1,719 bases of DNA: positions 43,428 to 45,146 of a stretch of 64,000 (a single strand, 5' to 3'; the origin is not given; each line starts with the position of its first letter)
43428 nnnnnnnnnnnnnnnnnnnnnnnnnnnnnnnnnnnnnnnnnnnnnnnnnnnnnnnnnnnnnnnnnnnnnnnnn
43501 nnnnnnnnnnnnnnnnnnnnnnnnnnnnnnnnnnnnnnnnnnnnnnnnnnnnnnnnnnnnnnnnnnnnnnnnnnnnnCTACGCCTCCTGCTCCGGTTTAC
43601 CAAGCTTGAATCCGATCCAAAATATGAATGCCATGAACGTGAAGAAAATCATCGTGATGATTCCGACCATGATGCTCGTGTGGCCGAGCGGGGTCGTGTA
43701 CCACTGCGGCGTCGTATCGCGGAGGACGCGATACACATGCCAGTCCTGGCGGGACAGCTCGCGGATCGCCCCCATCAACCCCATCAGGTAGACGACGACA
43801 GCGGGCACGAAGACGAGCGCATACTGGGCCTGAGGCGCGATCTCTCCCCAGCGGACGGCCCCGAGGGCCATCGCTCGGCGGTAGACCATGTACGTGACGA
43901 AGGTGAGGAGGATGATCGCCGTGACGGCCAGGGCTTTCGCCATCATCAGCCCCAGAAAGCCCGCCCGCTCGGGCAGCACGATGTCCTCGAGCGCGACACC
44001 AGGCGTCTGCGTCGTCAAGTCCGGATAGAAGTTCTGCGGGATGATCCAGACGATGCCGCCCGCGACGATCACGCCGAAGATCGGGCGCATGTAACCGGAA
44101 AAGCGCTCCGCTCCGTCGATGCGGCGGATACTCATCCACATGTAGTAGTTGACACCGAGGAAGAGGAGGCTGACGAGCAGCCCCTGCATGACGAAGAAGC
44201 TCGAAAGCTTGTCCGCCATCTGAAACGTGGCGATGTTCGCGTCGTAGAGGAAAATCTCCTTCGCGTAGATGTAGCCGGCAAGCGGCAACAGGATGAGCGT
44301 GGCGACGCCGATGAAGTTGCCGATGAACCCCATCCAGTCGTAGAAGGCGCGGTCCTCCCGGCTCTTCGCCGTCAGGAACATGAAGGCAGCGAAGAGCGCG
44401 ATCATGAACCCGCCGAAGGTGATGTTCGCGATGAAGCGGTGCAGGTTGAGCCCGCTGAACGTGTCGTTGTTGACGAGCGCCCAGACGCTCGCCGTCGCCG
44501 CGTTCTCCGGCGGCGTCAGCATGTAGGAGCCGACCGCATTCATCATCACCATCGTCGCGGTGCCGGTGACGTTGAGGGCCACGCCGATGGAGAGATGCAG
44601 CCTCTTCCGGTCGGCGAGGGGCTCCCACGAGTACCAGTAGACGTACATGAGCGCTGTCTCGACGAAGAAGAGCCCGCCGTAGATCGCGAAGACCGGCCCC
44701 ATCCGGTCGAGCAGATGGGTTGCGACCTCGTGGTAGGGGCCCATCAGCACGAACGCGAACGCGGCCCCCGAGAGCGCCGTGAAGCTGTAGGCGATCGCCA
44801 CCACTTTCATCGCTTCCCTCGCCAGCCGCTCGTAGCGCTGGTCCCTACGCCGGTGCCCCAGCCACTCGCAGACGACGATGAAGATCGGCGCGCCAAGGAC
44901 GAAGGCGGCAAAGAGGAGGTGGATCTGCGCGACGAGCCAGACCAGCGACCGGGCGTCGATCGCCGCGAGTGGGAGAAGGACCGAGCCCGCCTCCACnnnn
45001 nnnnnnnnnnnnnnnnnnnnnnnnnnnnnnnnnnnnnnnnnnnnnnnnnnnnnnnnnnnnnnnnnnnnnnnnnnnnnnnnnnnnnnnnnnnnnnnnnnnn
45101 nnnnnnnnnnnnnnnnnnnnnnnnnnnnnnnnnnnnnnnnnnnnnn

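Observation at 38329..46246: Tightly coupled operon: two cupredoxins, CydA-like haem protein without CydB, membrane cytochrome c, small membrane proteins, USP protein and twin radical-SAM enzyme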

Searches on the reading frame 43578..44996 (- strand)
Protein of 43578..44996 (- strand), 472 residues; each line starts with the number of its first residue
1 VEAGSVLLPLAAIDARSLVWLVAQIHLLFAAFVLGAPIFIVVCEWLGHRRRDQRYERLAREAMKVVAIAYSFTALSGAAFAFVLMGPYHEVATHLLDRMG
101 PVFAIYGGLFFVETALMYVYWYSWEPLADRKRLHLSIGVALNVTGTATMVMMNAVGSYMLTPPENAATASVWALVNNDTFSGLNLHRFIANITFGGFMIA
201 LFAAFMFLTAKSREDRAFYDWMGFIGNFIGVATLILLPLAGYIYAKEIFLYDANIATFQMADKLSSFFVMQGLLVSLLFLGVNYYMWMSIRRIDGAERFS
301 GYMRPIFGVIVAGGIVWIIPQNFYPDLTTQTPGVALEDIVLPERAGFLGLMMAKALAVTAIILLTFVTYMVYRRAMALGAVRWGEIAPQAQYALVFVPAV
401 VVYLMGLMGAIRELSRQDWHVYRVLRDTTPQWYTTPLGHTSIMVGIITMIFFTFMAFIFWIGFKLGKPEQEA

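Call 3: search_protein_families(library=pfam, proteins=[window:43578-44996:-], max_evalue=0.01)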
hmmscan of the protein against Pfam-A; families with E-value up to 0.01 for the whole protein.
window:43578-44996:- (472 aa): 1 family
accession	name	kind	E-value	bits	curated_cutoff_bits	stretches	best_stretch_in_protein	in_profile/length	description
PF01654.22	Cyt_bd_oxida_I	-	8.7e-20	71.1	26.2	1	15-249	2-238/418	Cytochrome bd terminal oxidase subunit I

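Call 4: search_protein_families(library=ncbifam, proteins=[window:43578-44996:-], max_evalue=0.01)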
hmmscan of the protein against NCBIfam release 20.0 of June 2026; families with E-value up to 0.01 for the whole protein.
window:43578-44996:- (472 aa): 0 families

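Call 13: find_homologous_proteins(query=window:43578-44996:-)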
Query window:43578-44996:- (472 aa): 672 proteins with E <= 0.001 among 8000 candidates; the best 120 are listed.
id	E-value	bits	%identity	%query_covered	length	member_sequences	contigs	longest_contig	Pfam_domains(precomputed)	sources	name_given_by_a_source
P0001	0.0e+0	1040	99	100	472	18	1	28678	PF01654.23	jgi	-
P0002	1.5e-278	943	90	100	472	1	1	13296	PF01654.23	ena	-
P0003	6.6e-274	927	88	100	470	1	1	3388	PF01654.23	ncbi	-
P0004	1.8e-266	903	88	97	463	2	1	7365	PF01654.23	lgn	-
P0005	2.1e-261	886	85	96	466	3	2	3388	PF01654.23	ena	-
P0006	2.7e-257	872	84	97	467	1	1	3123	PF01654.23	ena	-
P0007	3.3e-240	816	77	99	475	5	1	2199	PF01654.23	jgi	-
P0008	1.0e-228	778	75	97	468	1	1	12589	PF01654.23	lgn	-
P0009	1.2e-228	778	77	97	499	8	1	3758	PF01654.23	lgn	-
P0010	5.3e-227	773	74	97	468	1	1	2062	PF01654.23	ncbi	-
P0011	8.9e-227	772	73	98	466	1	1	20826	PF01654.23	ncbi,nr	ncbi:MAG: cytochrome ubiquinol oxidase subunit I [Chloroflexi bacterium]|nr:cytochrome ubiquinol oxi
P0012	1.3e-226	771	75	99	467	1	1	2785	PF01654.23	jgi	jgi:cytochrome bd-type quinol oxidase subunit 1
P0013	9.5e-226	768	76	97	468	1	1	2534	PF01654.23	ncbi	-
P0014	1.2e-225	768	74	97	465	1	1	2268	PF01654.23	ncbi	-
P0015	2.3e-225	767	74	97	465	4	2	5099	PF01654.23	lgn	-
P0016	9.5e-225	765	69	97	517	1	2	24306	PF01654.23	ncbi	ncbi:MAG: cytochrome ubiquinol oxidase subunit I [Dehalococcoidia bacterium]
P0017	7.3e-224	762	68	97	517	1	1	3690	PF01654.23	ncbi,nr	ncbi:MAG: cytochrome ubiquinol oxidase subunit I [Chloroflexi bacterium]|nr:cytochrome ubiquinol oxi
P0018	7.3e-224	762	73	98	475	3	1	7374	PF01654.23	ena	-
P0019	8.7e-223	759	72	96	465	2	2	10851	PF01654.23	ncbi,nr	ncbi:MAG: cytochrome ubiquinol oxidase subunit I [Chloroflexi bacterium]|nr:cytochrome ubiquinol oxi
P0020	2.5e-222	757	74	97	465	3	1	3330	PF01654.23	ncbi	-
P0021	4.8e-222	756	74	96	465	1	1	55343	PF01654.23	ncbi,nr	ncbi:MAG: cytochrome ubiquinol oxidase subunit I [Chloroflexi bacterium]|nr:cytochrome ubiquinol oxi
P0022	1.3e-221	755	68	97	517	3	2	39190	PF01654.23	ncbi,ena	-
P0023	4.5e-221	753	74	96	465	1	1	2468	PF01654.23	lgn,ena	-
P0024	4.0e-220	750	72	97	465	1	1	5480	PF01654.23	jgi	jgi:hypothetical protein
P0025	1.9e-219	748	71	100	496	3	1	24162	PF01654.23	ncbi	-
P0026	3.6e-219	747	73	96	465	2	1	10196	PF01654.23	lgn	-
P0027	3.7e-219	747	67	97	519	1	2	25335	PF01654.23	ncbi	ncbi:MAG: cytochrome ubiquinol oxidase subunit I [Dehalococcoidia bacterium]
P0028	3.2e-218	744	70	99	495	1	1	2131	PF01654.23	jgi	jgi:cytochrome bd-type quinol oxidase subunit 1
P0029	4.1e-218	743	72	98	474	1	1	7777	PF01654.23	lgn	-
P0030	7.5e-218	742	72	97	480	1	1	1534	PF01654.23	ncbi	-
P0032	1.1e-216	738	67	96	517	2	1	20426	PF01654.23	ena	-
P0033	1.2e-216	738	67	96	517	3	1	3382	PF01654.23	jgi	jgi:cytochrome bd-type quinol oxidase subunit 1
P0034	4.9e-216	736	66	97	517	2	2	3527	PF01654.23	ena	-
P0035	8.6e-216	736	70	97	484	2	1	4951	PF01654.23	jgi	jgi:cytochrome d ubiquinol oxidase subunit I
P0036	2.7e-215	734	70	97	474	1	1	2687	PF01654.23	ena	-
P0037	9.1e-215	732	66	98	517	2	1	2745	PF01654.23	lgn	-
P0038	1.5e-212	725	66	97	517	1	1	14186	PF01654.23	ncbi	ncbi:MAG: cytochrome ubiquinol oxidase subunit I [Dehalococcoidia bacterium]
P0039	3.8e-212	724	71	96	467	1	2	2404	PF01654.23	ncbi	-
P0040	1.8e-210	718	64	97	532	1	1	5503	PF01654.23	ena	-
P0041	3.7e-210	717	64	98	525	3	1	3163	PF01654.23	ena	-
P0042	1.8e-208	711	70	97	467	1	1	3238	PF01654.23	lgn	-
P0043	7.4e-208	709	69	96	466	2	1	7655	PF01654.23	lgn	-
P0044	1.5e-206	705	62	97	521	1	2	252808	PF01654.23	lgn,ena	-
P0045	3.4e-205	701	63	97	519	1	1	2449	PF01654.23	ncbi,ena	ncbi:MAG: cytochrome ubiquinol oxidase subunit I [Chloroflexota bacterium]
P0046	7.9e-205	699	61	98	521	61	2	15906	PF01654.23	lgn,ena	-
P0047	7.2e-204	696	68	97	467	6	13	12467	PF01654.23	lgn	-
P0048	5.1e-202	690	68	96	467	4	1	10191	PF01654.23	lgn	-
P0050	2.8e-201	688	61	97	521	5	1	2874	PF01654.23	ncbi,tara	tara:strand:+ start:846 stop:2411 length:1566 start_codon:yes stop_codon:yes gene_type:complete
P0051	5.1e-201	687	68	97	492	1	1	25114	PF01654.23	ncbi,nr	ncbi:MAG: cytochrome ubiquinol oxidase subunit I [Chloroflexi bacterium]|nr:cytochrome ubiquinol oxi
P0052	8.3e-200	683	67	97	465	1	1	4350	PF01654.23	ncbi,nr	ncbi:MAG: cytochrome ubiquinol oxidase subunit I [Chloroflexi bacterium]|nr:cytochrome ubiquinol oxi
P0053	1.4e-199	682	61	97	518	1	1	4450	PF01654.23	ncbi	-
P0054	1.8e-199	682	60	96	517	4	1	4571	PF01654.23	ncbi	-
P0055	9.3e-199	679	63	99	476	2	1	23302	PF01654.23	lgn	-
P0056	3.3e-197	674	65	97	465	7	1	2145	PF01654.23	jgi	jgi:cytochrome bd-type quinol oxidase subunit 1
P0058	2.0e-196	672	64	97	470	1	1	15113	PF01654.23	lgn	-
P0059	2.3e-196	672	64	97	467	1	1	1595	PF01654.23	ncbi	-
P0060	6.4e-195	667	59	97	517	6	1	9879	PF01654.23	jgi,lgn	-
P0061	1.5e-194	665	63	97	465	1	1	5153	PF01654.23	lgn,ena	-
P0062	4.6e-194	664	65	97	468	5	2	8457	PF01654.23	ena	-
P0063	7.3e-194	663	65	97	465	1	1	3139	PF01654.23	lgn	-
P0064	8.2e-194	663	63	97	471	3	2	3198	PF01654.23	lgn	-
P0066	2.3e-192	658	62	98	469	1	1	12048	PF01654.23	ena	-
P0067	4.0e-192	658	63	96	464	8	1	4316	PF01654.23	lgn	-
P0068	6.1e-192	657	63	97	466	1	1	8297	PF01654.23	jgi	-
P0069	8.7e-192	656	63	98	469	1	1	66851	PF01654.23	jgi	-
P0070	1.3e-190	653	60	98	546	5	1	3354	PF01654.23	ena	-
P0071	1.5e-190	652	63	97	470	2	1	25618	PF01654.23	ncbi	ncbi:MAG: cytochrome ubiquinol oxidase subunit I [Candidatus Bipolaricaulia bacterium]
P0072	2.0e-190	652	58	99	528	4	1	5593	PF01654.23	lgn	-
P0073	1.0e-189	650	62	98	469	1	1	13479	PF01654.23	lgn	-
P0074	1.8e-189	649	60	96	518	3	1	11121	PF01654.23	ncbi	-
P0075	2.2e-189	649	62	97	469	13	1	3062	PF01654.23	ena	-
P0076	2.2e-189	648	63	97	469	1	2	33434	PF01654.23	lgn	-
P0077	3.1e-189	648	62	98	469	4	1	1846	PF01654.23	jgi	-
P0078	5.9e-189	647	62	97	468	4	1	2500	PF01654.23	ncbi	-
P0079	7.1e-189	647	61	97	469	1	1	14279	PF01654.23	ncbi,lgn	-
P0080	4.8e-188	644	62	98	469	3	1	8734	PF01654.23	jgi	jgi:hypothetical protein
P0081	5.3e-188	644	61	97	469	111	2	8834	PF01654.23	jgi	-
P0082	7.2e-188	644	62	97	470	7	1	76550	PF01654.23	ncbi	-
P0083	7.3e-188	643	61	98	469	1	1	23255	PF01654.23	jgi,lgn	jgi:cytochrome bd-type quinol oxidase subunit 1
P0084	1.0e-187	643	62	97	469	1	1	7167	PF01654.23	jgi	jgi:hypothetical protein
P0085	3.6e-187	641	61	98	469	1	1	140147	PF01654.23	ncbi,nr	ncbi:MAG: cytochrome ubiquinol oxidase subunit I [Betaproteobacteria bacterium]|nr:cytochrome ubiqui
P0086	4.3e-187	641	61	97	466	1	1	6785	PF01654.23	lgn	-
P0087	5.1e-187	641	61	97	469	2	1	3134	PF01654.23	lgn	-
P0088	6.0e-187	640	61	97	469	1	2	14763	PF01654.23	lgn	-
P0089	7.6e-187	640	61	96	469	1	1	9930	PF01654.23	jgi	jgi:cytochrome bd-type quinol oxidase subunit 1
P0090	2.5e-186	638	60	98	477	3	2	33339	PF01654.23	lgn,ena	-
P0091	3.9e-186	638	60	97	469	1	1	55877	PF01654.23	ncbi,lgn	-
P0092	5.6e-185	634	60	98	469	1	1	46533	PF01654.23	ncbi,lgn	-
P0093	8.5e-185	633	61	97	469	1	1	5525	PF01654.23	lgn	-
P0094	9.5e-185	633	63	92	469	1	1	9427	PF01654.23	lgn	-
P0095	3.8e-184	631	60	98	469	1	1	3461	PF01654.23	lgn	-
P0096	3.6e-183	628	61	97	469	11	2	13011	PF01654.23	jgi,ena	-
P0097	5.3e-183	627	59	98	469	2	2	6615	PF01654.23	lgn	-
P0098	6.7e-183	627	61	97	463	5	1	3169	PF01654.23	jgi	jgi:hypothetical protein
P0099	2.8e-182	625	61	97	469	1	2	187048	PF01654.23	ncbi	-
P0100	1.0e-181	623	62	97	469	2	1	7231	PF01654.23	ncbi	-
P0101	1.1e-180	620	61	97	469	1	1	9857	PF01654.23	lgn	-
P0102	2.2e-179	616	59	99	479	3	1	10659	PF01654.23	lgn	-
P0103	2.3e-179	615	60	97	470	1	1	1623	PF01654.23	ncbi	-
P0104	1.1e-178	613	58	97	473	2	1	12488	PF01654.23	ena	-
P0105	1.2e-178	613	57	98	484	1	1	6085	PF01654.23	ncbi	-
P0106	2.6e-178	612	59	97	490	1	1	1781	PF01654.23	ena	-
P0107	4.2e-178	611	60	96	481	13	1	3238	PF01654.23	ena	-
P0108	1.8e-176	606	73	80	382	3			PF01654.23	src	-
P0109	3.4e-176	605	59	97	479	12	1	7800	PF01654.23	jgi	jgi:hypothetical protein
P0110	5.1e-176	604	61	96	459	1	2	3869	PF01654.23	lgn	-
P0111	1.1e-175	603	58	99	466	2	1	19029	PF01654.23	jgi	-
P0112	7.0e-175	601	59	96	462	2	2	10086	PF01654.23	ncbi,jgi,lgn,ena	-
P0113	7.9e-174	597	58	97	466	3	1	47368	PF01654.23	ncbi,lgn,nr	ncbi:MAG: cytochrome ubiquinol oxidase subunit I [Dehalococcoidales bacterium]|nr:cytochrome ubiquin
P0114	1.4e-173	596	59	97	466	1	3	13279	PF01654.23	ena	-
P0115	3.0e-173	595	56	97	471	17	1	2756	PF01654.23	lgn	-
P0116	2.5e-172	592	58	96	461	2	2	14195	PF01654.23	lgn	-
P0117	9.5e-172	590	58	97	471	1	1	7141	PF01654.23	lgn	-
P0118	2.5e-171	589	56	97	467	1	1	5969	PF01654.23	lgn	-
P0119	4.7e-171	588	58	96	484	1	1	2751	PF01654.23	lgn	-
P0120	5.6e-171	588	56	97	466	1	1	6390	PF01654.23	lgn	-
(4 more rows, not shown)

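Call 17: search_solved_structures(query=window:43578-44996:-, max_evalue=1, show_alignments=3)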
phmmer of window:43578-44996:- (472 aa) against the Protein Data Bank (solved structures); distinct sequences matched with E-value up to 1: 2.
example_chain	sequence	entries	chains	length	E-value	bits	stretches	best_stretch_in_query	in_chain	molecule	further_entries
5doq_A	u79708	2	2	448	2.7e-10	43.2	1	15-163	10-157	Bd-type quinol oxidase subunit I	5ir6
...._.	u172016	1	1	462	1.8e-07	33.8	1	15-263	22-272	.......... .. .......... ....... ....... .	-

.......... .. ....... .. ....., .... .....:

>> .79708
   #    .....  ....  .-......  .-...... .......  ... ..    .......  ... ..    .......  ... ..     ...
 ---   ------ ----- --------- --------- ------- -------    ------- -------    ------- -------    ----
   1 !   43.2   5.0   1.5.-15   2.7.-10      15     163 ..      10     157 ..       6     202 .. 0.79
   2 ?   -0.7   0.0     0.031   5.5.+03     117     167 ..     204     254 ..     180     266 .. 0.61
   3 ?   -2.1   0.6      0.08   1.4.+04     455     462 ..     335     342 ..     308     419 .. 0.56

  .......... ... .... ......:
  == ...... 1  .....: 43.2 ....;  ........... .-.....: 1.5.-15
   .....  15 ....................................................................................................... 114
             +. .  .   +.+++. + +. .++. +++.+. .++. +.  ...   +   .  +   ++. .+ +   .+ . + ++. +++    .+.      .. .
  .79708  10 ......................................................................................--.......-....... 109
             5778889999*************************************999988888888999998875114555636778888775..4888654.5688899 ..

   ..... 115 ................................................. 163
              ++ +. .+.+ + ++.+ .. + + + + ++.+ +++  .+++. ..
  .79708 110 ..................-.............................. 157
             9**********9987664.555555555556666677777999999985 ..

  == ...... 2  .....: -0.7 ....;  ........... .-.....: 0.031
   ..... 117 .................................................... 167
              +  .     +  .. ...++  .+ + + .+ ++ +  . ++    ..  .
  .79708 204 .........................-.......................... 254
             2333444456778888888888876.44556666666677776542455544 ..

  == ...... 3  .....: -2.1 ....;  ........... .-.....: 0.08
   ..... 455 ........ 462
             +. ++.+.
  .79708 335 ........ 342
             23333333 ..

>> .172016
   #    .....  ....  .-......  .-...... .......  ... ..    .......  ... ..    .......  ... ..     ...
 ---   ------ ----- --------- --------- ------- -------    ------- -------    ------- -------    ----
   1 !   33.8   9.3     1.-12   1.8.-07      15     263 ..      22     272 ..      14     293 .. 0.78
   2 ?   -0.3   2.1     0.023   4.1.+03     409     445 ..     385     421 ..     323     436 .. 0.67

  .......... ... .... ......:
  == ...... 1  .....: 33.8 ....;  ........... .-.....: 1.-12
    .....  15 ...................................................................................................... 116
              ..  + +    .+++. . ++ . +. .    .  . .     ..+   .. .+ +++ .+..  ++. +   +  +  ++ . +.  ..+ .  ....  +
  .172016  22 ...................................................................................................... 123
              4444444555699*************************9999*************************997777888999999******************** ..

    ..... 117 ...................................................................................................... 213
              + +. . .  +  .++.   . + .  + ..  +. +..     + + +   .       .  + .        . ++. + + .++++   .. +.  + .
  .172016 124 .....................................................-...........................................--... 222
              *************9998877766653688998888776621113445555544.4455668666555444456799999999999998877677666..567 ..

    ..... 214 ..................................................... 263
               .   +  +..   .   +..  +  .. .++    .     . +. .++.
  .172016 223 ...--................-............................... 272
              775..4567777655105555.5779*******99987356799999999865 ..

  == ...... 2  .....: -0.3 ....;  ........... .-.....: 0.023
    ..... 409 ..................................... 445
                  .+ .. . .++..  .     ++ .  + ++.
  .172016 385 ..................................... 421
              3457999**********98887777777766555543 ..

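Call 20: find_related_loci(query=A1, collection=genome_contigs, flank=10000)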
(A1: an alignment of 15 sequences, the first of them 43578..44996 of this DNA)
Query A1 (472 aa) in genome_contigs; peptide patterns used: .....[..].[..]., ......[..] (x = any residue, [..] = any of these).
215 stretches matched a pattern; 59 encode a relative of the query (tblastn E <= 1e-3); 59 distinct loci.
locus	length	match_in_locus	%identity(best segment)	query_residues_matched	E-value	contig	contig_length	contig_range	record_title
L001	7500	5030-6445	96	1-472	0e+0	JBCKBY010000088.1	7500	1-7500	Gaiellaceae bacterium isolate SLM_LV1_BS-B14 Node_88_length_7500_cov_21.395814, whole genome shotgun sequence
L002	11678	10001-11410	72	1-467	0e+0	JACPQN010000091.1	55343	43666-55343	MAG: Chloroflexi bacterium isolate NC_groundwater_654_Ag_B-0.1um_66_63 B_1_S1_Biohub_coassembly_k141_3367126, whole geno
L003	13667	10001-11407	73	2-467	0e+0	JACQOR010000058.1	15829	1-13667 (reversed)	MAG: Chloroflexi bacterium isolate NC_groundwater_1286_Ag_S-0.2um_65_57 S_p2_S4_coassembly_k141_2308852, whole genome sh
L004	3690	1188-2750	67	2-469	0e+0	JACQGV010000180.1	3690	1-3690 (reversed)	MAG: Chloroflexi bacterium isolate NC_groundwater_1082_Ag_S2p5_67_125 S_2p5_S6_coassembly_k141_3516252, whole genome sho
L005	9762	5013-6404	71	5-467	0e+0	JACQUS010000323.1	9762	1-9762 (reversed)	MAG: Chloroflexi bacterium isolate NC_groundwater_1443_Ag_S-0.65um_71_33 S_p65_S5_coassembly_k141_2706540, whole genome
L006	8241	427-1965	69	13-472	0e+0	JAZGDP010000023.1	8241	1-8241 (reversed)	MAG: Dehalococcoidia bacterium isolate SCS3bin.46 SCS3bin.46_23, whole genome shotgun sequence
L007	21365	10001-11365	73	13-466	0e+0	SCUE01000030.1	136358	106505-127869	MAG: Chloroflexota bacterium isolate FW602_bin.22 FW602_bin.22-105222, whole genome shotgun sequence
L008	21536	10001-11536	67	13-471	0e+0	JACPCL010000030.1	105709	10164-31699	MAG: Chloroflexi bacterium isolate NC_groundwater_282_Ag_S-0.65um_62_13 S6_GD2017_2_S65_scaffold_31, whole genome shotgu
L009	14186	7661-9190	66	13-469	0e+0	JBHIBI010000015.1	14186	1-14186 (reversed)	MAG: Dehalococcoidia bacterium isolate K_2_bin.18 NODE_2165_length_14186_cov_11.294601, whole genome shotgun sequence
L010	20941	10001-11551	61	8-471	0e+0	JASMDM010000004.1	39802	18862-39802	MAG: SAR202 cluster bacterium isolate ETNP3_MAG_40 c_000000078496, whole genome shotgun sequence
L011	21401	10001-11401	67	4-467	0e+0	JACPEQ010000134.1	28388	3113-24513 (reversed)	MAG: Chloroflexi bacterium isolate NC_groundwater_339_Ag_B-0.1um_70_19 GD18-4_B1_scaffold_1013326, whole genome shotgun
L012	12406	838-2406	59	2-471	0e+0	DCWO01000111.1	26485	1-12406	MAG TPA_asm: Dehalococcoidia bacterium UBA2160 UBA2160_contig_13689, whole genome shotgun sequence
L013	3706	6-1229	71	63-469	0e+0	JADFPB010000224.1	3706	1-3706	MAG: Chloroflexota bacterium isolate B70T1L10 B70T1L10_NODE49379, whole genome shotgun sequence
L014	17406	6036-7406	68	13-468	0e+0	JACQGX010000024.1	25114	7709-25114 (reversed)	MAG: Chloroflexi bacterium isolate NC_groundwater_1084_Ag_S2p5_67_496 S_2p5_S6_coassembly_k141_312681, whole genome shot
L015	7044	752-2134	61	13-469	0e+0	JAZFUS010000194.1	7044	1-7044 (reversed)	MAG: Dehalococcoidia bacterium isolate BS2bin.63 BS2bin.63_194, whole genome shotgun sequence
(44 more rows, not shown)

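Call 29: find_encoding_contigs(protein=P0085, flank=10000, max_places=2)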
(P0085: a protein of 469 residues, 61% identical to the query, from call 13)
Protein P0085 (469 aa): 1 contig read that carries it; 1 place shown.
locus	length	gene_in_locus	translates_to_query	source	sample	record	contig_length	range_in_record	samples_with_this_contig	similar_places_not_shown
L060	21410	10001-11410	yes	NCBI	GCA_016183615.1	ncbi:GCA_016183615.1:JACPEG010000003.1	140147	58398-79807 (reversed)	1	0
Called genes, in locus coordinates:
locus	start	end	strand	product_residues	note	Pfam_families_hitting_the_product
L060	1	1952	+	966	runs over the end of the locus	PF04879:Molybdop_Fe4S4, PF00384:Molybdopterin, PF01568:Molydop_binding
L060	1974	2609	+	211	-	PF13187:Fer4_9 (faint), PF12838:Fer4_7 (weak), PF13247:Fer4_11, PF25160:LdpA_Fe-S-bd (weak), PF00037:Fer4, PF12797:Fer4_2 (weak), PF12837:Fer4_6, PF12838:Fer4_7, +2 more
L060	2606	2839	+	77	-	-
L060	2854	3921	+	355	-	PF01292:Ni_hydr_CYTB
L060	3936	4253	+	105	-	-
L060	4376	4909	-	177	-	PF02635:DsrE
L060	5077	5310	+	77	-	-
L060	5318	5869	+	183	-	PF09459:EB_dh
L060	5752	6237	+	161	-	PF09459:EB_dh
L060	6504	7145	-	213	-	PF00072:Response_reg, PF00196:GerE, PF04545:Sigma70_r4 (weak), PF08281:Sigma70_r4_2 (weak)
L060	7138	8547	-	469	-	PF13581:HATPase_c_2 (faint), PF07730:HisKA_3 (weak), PF02518:HATPase_c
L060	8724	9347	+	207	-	-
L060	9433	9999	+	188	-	PF13473:Cupredoxin_1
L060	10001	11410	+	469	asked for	PF01654:Cyt_bd_oxida_I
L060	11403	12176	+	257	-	PF00034:Cytochrom_C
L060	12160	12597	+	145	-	-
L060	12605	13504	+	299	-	PF01656:CbiA, PF10609:ParA, PF13614:AAA_31 (weak)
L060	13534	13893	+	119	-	PF08369:PCP_red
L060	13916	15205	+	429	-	PF00582:Usp, PF08369:PCP_red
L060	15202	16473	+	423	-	PF04055:Radical_SAM, PF13186:SPASM, PF08369:PCP_red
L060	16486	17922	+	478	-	PF00070:Pyr_redox (weak), PF00890:FAD_binding_2, PF01266:DAO, PF01593:Amino_oxidase, PF01946:Thi4 (weak), PF07992:Pyr_redox_2 (weak), PF12831:FAD_oxidored (weak), PF13450:NAD_binding_8, +1 more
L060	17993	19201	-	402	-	PF03453:MoeA_N, PF00994:MoCF_biosynth, PF03454:MoeA_C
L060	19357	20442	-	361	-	PF00126:HTH_1, PF12727:PBP_like, PF12974:Phosphonate-bd (weak), PF13531:SBP_bac_11 (weak)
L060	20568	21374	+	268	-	PF12849:PBP_like_2, PF01547:SBP_bac_1 (weak), PF13531:SBP_bac_11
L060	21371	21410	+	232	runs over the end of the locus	-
